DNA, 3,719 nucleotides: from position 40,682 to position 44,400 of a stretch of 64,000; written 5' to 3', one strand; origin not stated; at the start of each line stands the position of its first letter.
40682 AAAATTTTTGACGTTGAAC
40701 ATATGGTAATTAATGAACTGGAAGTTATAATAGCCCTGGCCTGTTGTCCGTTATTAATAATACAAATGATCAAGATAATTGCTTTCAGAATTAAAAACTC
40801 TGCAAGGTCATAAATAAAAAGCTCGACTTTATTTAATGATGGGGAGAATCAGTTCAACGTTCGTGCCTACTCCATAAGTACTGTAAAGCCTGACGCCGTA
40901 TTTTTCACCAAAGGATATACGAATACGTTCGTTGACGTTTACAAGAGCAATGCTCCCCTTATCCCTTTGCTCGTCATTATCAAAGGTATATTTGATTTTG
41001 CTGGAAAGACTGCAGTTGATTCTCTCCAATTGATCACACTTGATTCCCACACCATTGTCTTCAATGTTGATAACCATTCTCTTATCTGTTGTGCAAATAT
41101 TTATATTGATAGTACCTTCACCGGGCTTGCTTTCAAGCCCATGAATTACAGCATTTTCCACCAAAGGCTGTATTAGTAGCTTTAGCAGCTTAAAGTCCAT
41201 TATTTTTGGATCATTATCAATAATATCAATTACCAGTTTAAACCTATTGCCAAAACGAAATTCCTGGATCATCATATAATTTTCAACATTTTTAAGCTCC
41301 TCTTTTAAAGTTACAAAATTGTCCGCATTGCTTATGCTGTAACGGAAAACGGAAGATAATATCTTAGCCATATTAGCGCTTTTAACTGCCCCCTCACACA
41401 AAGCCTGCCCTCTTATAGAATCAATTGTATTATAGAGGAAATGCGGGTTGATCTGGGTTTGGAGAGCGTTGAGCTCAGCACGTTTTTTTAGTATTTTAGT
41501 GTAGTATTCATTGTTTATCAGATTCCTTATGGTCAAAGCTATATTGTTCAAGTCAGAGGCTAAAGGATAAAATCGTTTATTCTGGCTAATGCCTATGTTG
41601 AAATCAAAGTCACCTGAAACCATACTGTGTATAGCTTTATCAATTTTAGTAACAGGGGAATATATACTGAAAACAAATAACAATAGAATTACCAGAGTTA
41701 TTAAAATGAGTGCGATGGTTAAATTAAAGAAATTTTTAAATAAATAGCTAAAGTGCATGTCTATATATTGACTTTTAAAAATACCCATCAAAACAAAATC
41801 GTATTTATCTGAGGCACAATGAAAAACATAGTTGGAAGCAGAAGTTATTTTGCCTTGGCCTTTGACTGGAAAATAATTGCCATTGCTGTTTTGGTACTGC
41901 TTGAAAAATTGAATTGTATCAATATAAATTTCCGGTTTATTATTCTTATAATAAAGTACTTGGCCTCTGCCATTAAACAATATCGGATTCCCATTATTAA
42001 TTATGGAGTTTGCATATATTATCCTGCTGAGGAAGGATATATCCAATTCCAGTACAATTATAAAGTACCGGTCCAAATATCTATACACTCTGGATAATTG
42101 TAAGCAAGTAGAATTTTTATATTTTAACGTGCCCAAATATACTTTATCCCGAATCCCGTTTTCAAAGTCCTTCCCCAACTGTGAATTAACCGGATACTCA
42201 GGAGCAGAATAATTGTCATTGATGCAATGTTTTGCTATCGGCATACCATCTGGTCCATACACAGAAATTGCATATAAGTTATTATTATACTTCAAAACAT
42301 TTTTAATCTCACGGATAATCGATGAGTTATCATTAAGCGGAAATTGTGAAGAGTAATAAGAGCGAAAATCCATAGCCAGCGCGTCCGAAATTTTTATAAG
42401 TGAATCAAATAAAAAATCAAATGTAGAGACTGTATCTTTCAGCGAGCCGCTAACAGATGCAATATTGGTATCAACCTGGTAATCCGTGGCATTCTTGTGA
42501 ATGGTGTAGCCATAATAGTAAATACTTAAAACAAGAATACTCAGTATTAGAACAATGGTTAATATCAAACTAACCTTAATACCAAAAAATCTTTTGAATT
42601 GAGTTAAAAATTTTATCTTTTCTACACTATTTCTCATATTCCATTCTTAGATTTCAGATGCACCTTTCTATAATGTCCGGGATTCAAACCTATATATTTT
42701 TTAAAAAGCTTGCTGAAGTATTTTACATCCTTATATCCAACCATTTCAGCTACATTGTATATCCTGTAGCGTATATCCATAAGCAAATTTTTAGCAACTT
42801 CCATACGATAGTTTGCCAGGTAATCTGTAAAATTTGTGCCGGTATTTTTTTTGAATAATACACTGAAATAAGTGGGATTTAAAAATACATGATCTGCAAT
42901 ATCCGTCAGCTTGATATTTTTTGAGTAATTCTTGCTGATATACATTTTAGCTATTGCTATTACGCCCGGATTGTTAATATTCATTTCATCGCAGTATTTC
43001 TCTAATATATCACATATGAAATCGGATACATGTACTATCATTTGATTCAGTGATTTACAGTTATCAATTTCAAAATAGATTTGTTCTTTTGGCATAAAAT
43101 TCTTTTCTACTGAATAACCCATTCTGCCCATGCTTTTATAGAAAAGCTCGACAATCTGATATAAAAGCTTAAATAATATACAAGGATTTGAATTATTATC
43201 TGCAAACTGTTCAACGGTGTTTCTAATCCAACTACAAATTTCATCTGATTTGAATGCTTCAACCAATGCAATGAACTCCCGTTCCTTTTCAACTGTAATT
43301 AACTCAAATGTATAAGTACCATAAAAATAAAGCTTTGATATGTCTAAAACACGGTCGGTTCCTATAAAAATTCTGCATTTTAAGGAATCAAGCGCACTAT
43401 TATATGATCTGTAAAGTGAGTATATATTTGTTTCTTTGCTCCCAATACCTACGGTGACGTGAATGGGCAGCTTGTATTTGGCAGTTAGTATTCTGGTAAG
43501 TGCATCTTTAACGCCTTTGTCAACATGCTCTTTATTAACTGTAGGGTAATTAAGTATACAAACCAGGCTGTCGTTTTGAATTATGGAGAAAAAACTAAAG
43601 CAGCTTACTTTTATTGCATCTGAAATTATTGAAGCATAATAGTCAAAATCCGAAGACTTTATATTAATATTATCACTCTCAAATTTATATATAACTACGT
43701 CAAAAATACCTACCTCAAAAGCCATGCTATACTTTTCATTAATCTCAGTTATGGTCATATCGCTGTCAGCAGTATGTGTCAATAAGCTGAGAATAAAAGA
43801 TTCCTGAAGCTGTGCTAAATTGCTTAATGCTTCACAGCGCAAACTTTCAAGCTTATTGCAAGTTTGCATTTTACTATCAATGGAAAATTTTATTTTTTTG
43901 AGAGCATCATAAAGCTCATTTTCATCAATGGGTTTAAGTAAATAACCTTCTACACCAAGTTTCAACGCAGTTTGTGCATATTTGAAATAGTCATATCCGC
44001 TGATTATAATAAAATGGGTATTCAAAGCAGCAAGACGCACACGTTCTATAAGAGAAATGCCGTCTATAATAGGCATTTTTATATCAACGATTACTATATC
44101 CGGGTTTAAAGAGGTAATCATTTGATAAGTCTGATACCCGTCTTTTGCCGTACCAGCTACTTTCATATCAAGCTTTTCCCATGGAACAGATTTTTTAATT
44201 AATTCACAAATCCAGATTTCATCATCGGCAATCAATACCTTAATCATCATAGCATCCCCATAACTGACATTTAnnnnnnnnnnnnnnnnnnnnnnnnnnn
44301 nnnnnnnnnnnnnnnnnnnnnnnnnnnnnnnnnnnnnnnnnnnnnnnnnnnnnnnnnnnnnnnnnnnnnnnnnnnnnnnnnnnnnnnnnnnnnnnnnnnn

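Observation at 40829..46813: Catalytically dead half-ABC ATPase encoded as the first gene of a YesN/YesM two-component operon, divergent from the cognate CUT2 sugar ABC transporter: candidate transporter-coupled three-component sensor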

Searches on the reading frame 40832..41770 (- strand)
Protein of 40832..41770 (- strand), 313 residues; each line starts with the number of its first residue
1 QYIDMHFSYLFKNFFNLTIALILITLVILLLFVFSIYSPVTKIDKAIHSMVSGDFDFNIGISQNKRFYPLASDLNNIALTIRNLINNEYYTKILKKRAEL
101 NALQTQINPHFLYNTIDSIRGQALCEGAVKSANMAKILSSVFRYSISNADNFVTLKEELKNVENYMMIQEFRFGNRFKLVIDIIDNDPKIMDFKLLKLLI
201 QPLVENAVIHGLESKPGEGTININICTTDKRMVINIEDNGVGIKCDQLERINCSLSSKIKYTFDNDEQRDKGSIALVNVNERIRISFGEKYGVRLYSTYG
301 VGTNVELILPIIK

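Call 29: find_related_loci(query=A1, collection=genome_contigs, flank=10000)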
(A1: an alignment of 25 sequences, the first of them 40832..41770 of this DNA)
Query A1 (313 aa) in genome_contigs; peptide patterns used: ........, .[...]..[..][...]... (x = any residue, [..] = any of these).
600 stretches matched a pattern (row limit reached: there are more); 595 encode a relative of the query (tblastn E <= 1e-3); the best 80 are kept; 80 distinct loci.
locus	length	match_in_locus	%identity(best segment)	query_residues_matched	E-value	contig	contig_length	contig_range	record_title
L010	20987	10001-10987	40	9-312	4e-71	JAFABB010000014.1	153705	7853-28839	MAG: Bacillota bacterium isolate OH_SBB_108 k127_481726, whole genome shotgun sequence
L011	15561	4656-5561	40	9-313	7e-68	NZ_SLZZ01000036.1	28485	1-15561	Muricomes intestini strain DSM 29489 Ga0244712_136, whole genome shotgun sequence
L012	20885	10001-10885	39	14-312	2e-66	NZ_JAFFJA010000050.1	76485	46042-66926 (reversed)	Tepidanaerobacter sp. GT38 sequence050, whole genome shotgun sequence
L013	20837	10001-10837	41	31-313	8e-64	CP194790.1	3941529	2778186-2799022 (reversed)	Caproiciproducens sp. R1 chromosome, complete genome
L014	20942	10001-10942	37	4-311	9e-64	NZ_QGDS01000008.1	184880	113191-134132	Faecalicatena contorta strain NLAE-zl-C134 Ga0104392_108, whole genome shotgun sequence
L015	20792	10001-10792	41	45-310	2e-63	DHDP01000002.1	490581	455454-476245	MAG TPA_asm: Treponema sp. UBA4873 UBA4873_contig_43, whole genome shotgun sequence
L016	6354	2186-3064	39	1-310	3e-63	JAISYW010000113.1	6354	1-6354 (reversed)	MAG: Holosporaceae bacterium isolate Nc350_bin51 k119_2197840, whole genome shotgun sequence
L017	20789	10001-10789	41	57-313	8e-62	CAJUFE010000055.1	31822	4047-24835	MAG TPA_asm: uncultured Lachnospiraceae bacterium isolate MGBC129933 genome assembly, contig: MGBC129933.55, whole genom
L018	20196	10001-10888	38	15-313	1e-61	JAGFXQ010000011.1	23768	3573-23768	MAG: Bacillota bacterium isolate CTSoil_066 scaffold_578, whole genome shotgun sequence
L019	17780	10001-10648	47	95-310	1e-60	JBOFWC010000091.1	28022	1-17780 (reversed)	MAG: Proteocatella sp. isolate WFFMC_MAG_562 k139_93306_flag=0_multi=22.1781_len=28022, whole genome shotgun sequence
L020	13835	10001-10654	47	95-312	4e-60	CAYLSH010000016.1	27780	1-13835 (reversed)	MAG TPA_asm: uncultured Lachnospiraceae bacterium isolate SRP350583_co2_362 genome assembly, contig: NODE_2284_length_27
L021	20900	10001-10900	39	12-311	7e-60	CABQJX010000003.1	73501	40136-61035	MAG TPA_asm: uncultured Lachnoclostridium sp. isolate MGYG-HGUT-00650 genome assembly, contig: GUT_GENOME020414_3, whole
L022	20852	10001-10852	39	27-312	1e-59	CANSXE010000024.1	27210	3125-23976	MAG TPA_asm: uncultured Firmicutes bacterium isolate SRR15510216_bin.28_metawrap_v1.3_MAG genome assembly, contig: NODE.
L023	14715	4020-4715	43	81-312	6e-59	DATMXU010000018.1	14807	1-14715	MAG TPA_asm: Pseudoflavonifractor sp. isolate SMAG_U13128 k141_103238, whole genome shotgun sequence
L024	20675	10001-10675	43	88-313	9e-59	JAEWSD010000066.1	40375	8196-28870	MAG: Bacillota bacterium isolate OH_SBrB_92 k127_857711, whole genome shotgun sequence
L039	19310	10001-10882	37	19-312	1e-51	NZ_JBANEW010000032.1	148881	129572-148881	Lacrimispora sp. 38-1 contig00014, whole genome shotgun sequence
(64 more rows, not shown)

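Call 53: search_protein_families(library=pfam, proteins=[L011:5575-7050:+, L012:10908-12356:+, L013:10857-12338:+, L039:10909-12261:+], max_evalue=0.01)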
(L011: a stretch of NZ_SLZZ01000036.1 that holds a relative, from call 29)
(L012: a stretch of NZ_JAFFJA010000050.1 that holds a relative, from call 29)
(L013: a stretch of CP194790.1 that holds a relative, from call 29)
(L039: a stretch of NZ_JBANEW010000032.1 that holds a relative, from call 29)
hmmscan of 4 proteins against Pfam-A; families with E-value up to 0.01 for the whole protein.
L011:5575-7050:+ (491 aa): 1 family
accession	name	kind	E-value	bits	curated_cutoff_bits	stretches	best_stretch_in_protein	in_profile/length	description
PF00005.33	ABC_tran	-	1.3e-09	39.2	25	1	21-167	1-134/137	ABC transporter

L012:10908-12356:+ (482 aa): 1 family
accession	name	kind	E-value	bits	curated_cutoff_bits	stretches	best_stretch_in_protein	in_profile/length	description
PF00005.33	ABC_tran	-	5.6e-15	56.6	25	2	21-164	1-131/137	ABC transporter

L013:10857-12338:+ (493 aa): 2 families
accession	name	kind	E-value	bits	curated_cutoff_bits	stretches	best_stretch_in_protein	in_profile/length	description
PF00005.33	ABC_tran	-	6.4e-15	56.4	25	1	21-164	1-131/137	ABC transporter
PF00702.32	Hydrolase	-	0.0045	17.8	26.4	0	281-467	3-136/191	haloacid dehalogenase-like hydrolase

L039:10909-12261:+ (450 aa): 1 family
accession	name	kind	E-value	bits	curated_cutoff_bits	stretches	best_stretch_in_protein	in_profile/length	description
PF00005.33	ABC_tran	-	1.4e-07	32.6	25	1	47-163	27-131/137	ABC transporter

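Call 76: search_protein_families(library=ncbifam, proteins=[L011:5575-7050:+, L013:10857-12338:+], max_evalue=0.00001)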
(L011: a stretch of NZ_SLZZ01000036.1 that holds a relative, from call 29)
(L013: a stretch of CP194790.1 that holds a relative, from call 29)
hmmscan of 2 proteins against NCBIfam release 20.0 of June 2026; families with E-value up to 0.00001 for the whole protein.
L011:5575-7050:+ (491 aa): 107 families (the best 25 are shown)
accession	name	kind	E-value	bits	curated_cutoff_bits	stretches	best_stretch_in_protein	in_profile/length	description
NF008442.0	PRK11288.1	equivalog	1.4e-43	148.9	689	1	3-478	5-487/504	L-arabinose ABC transporter ATP-binding protein AraG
NF008030.0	PRK10762.1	equivalog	1.1e-41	143.2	745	1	5-477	4-482/501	ribose ABC transporter ATP-binding protein RbsA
NF010069.0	PRK13549.1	equivalog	3e-39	134.8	699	1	1-478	1-493/513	xylose ABC transporter ATP-binding protein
NF008215.0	PRK10982.1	equivalog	2.4e-38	132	828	1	15-476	23-492/506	galactose/methyl galactoside ABC transporter ATP-binding protein MglA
NF007253.0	PRK09700.1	equivalog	1.6e-35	122.6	772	1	3-474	3-493/510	D-allose ABC transporter ATP-binding protein AlsA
NF011967.0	PRK15439.1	equivalog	1.6e-34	119.2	586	1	14-476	20-489/510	autoinducer 2 ABC transporter ATP-binding protein LsrA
TIGR02633.1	xylG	equivalog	1.1e-33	116.4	723.65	1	6-477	2-490/500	D-xylose ABC transporter ATP-binding protein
NF041861.1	YtfR_transport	equivalog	4.1e-30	104.6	850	1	12-477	8-481/492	galactofuranose ABC transporter, ATP-binding protein YtfR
TIGR04406.1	LPS_export_lptB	equivalog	2.7e-29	102.2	240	2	6-231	2-225/239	LPS export ABC transporter ATP-binding protein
NF040905.2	GguA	equivalog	4e-29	101.4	810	2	6-226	2-224/500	multiple monosaccharide ABC transporter ATP-binding protein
NF047930.1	ABC_ATP_B6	equivalog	2.5e-28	99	670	1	82-475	79-497/510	putative B6 ABC transporter ATP-binding protein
NF040840.2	tungstate_WtpC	equivalog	1.5e-21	77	440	2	19-230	14-220/347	tungstate ABC transporter ATP-binding protein WtpC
NF043075.1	MMSYN1_0197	equivalog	1.3e-20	73.7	550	2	5-224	2-216/341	spermidine/putrescine ABC transporter ATP-binding protein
NF008144.0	PRK10895.1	equivalog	4.1e-19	69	381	1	10-222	8-218/241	LPS export ABC transporter ATP-binding protein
TIGR03864.1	PQQ_ABC_ATP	hypoth_equivalog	5.9e-18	65.2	302.25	1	8-221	4-212/236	ABC transporter, ATP-binding subunit, PQQ-dependent alcohol dehydrogenase system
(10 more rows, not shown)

L013:10857-12338:+ (493 aa): 100 families (the best 25 are shown)
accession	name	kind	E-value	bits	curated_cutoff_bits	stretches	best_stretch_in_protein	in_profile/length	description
NF008442.0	PRK11288.1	equivalog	2.2e-43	148.3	689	1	3-479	5-487/504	L-arabinose ABC transporter ATP-binding protein AraG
NF008030.0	PRK10762.1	equivalog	8e-43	146.9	745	1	4-477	3-481/501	ribose ABC transporter ATP-binding protein RbsA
NF010069.0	PRK13549.1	equivalog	2.2e-39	135.3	699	1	1-477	1-491/513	xylose ABC transporter ATP-binding protein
NF007253.0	PRK09700.1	equivalog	5.1e-36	124.3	772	1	3-472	3-490/510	D-allose ABC transporter ATP-binding protein AlsA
NF008215.0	PRK10982.1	equivalog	1.9e-35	122.5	828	1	5-470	13-485/506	galactose/methyl galactoside ABC transporter ATP-binding protein MglA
NF041861.1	YtfR_transport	equivalog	2.5e-35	121.9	850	1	6-469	2-472/492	galactofuranose ABC transporter, ATP-binding protein YtfR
TIGR02633.1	xylG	equivalog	3.9e-33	114.7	723.65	1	6-477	2-489/500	D-xylose ABC transporter ATP-binding protein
NF011967.0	PRK15439.1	equivalog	2.1e-28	99.1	586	1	14-480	20-492/510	autoinducer 2 ABC transporter ATP-binding protein LsrA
NF040905.2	GguA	equivalog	8.6e-27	93.7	810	1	5-477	1-490/500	multiple monosaccharide ABC transporter ATP-binding protein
NF047930.1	ABC_ATP_B6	equivalog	4.4e-25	88.3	670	2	5-228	2-223/510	putative B6 ABC transporter ATP-binding protein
NF043075.1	MMSYN1_0197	equivalog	3.8e-21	75.4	550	2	5-232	2-224/341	spermidine/putrescine ABC transporter ATP-binding protein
TIGR04406.1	LPS_export_lptB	equivalog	2.7e-20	72.7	240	2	19-240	15-235/239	LPS export ABC transporter ATP-binding protein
NF006987.0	PRK09452.1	equivalog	3.3e-20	72.1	482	2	2-220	14-227/378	spermidine/putrescine ABC transporter ATP-binding protein PotA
TIGR00968.1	3a0106s01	subfamily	5e-18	65.5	342.75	2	266-469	14-209/237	sulfate ABC transporter ATP-binding protein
NF040840.2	tungstate_WtpC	equivalog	1.5e-17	63.9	440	2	267-470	15-210/347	tungstate ABC transporter ATP-binding protein WtpC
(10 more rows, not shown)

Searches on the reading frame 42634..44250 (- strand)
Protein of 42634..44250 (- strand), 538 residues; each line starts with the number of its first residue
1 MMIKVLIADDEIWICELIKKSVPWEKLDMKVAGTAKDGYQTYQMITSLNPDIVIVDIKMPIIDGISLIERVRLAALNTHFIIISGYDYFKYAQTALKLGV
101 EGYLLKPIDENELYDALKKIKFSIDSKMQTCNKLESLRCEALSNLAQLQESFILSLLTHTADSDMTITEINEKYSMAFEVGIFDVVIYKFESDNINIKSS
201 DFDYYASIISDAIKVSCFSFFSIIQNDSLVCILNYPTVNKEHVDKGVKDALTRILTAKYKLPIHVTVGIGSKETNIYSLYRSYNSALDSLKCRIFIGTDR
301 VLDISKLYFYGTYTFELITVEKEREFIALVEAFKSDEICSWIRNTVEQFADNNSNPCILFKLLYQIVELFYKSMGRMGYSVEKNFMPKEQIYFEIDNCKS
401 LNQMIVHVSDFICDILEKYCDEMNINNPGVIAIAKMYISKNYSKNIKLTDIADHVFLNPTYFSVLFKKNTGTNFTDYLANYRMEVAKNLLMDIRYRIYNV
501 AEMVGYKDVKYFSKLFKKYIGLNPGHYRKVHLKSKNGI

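Call 3: search_protein_families(library=pfam, proteins=[window:42634-44250:-], max_evalue=0.01)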
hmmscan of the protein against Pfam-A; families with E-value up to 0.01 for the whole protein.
window:42634-44250:- (538 aa): 4 families
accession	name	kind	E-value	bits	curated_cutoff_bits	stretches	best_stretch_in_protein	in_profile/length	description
PF00072.30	Response_reg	-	1.9e-22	80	30.2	1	5-117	1-110/111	Response regulator receiver domain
PF12833.13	HTH_18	-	7.1e-19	68.3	33.6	1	451-529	1-79/80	Helix-turn-helix domain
PF00165.29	HTH_AraC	-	1e-15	57.8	26.6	2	438-474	1-37/42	Bacterial regulatory helix-turn-helix proteins, AraC family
PF17853.6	GGDEF_2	-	0.00032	21.4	24.5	1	208-291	40-115/116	GGDEF-like domain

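Call 4: search_protein_families(library=ncbifam, proteins=[window:42634-44250:-], max_evalue=0.01)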
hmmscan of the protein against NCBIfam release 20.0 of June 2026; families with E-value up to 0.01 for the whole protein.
window:42634-44250:- (538 aa): 115 families (the best 25 are shown)
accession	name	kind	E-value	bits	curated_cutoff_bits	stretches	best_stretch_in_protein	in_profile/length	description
NF047788.1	TransRegPocR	equivalog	8.6e-23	81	500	1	424-534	184-294/296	transcriptional regulator PocR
NF007860.0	PRK10572.1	equivalog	2.5e-22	79.1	208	1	430-533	185-287/292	arabinose operon transcriptional regulator AraC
TIGR02875.1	spore_0_A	equivalog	1.8e-20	73.3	200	1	3-129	3-130/262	sporulation transcription factor Spo0A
NF047455.1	TF_Staph_AryK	equivalog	2.9e-18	65.5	850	1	381-533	112-261/759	transcriptional regulator AryK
TIGR04094.1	adjacent_YSIRK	equivalog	6e-18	65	200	1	434-528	290-383/383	YSIRK-targeted surface antigen transcriptional regulator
NF007935.0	PRK10651.1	equivalog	3.7e-17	62.2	250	1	4-153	8-153/216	two-component system response regulator NarL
NF049932.1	TranspRegBtr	equivalog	8.3e-17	60.9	900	1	405-530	141-265/531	bacillibactin transport transcriptional regulator Btr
NF052445.1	RespRegMctR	equivalog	9.2e-17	61.1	300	1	3-121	2-119/205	two-component system response regulator MctR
NF008677.0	PRK11697.1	equivalog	1.4e-16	60.6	246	1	2-151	1-150/238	two-component system response regulator BtsR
NF001965.0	PRK00742.1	subfamily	1e-15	57.8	293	1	1-136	2-135/357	chemotaxis-specific protein-glutamate methyltransferase CheB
NF007969.0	PRK10693.1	equivalog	1.4e-15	57.2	329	1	4-114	9-117/337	two-component system response regulator RssB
NF011896.0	PRK15369.1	equivalog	5.4e-15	55.6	242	1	2-158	3-162/211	two component system response regulator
NF007693.0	PRK10371.1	equivalog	9.3e-15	54.6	253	1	436-535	205-304/309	transcriptional regulator MelR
NF045505.1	RR_RssB_Pseudo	equivalog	1.6e-14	53.8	700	1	5-148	8-152/394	two-component system response regulator RssB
NF041367.1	CheY_Halo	equivalog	3.7e-14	53.1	200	1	5-120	1-113/114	chemotaxis protein CheY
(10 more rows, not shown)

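Call 10: list_cluster_members(proteins=[P0001, window:42634-44247:-, window:40829-42634:-, window:45260-46810:+, window:47861-49900:+])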
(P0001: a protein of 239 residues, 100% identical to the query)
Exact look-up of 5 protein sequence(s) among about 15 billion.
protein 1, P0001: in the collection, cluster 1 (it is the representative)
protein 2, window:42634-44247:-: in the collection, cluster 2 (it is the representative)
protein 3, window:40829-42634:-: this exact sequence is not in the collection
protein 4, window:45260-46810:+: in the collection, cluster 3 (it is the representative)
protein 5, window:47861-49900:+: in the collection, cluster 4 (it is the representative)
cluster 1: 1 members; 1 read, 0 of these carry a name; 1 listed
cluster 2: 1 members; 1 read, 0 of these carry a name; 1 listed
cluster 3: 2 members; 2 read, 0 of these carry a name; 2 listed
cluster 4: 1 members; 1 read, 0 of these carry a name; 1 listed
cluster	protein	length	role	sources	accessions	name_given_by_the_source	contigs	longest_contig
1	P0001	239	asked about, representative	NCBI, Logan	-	-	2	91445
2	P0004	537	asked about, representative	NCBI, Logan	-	-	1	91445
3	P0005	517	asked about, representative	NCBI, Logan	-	-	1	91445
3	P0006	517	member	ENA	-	-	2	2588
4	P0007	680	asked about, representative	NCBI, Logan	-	-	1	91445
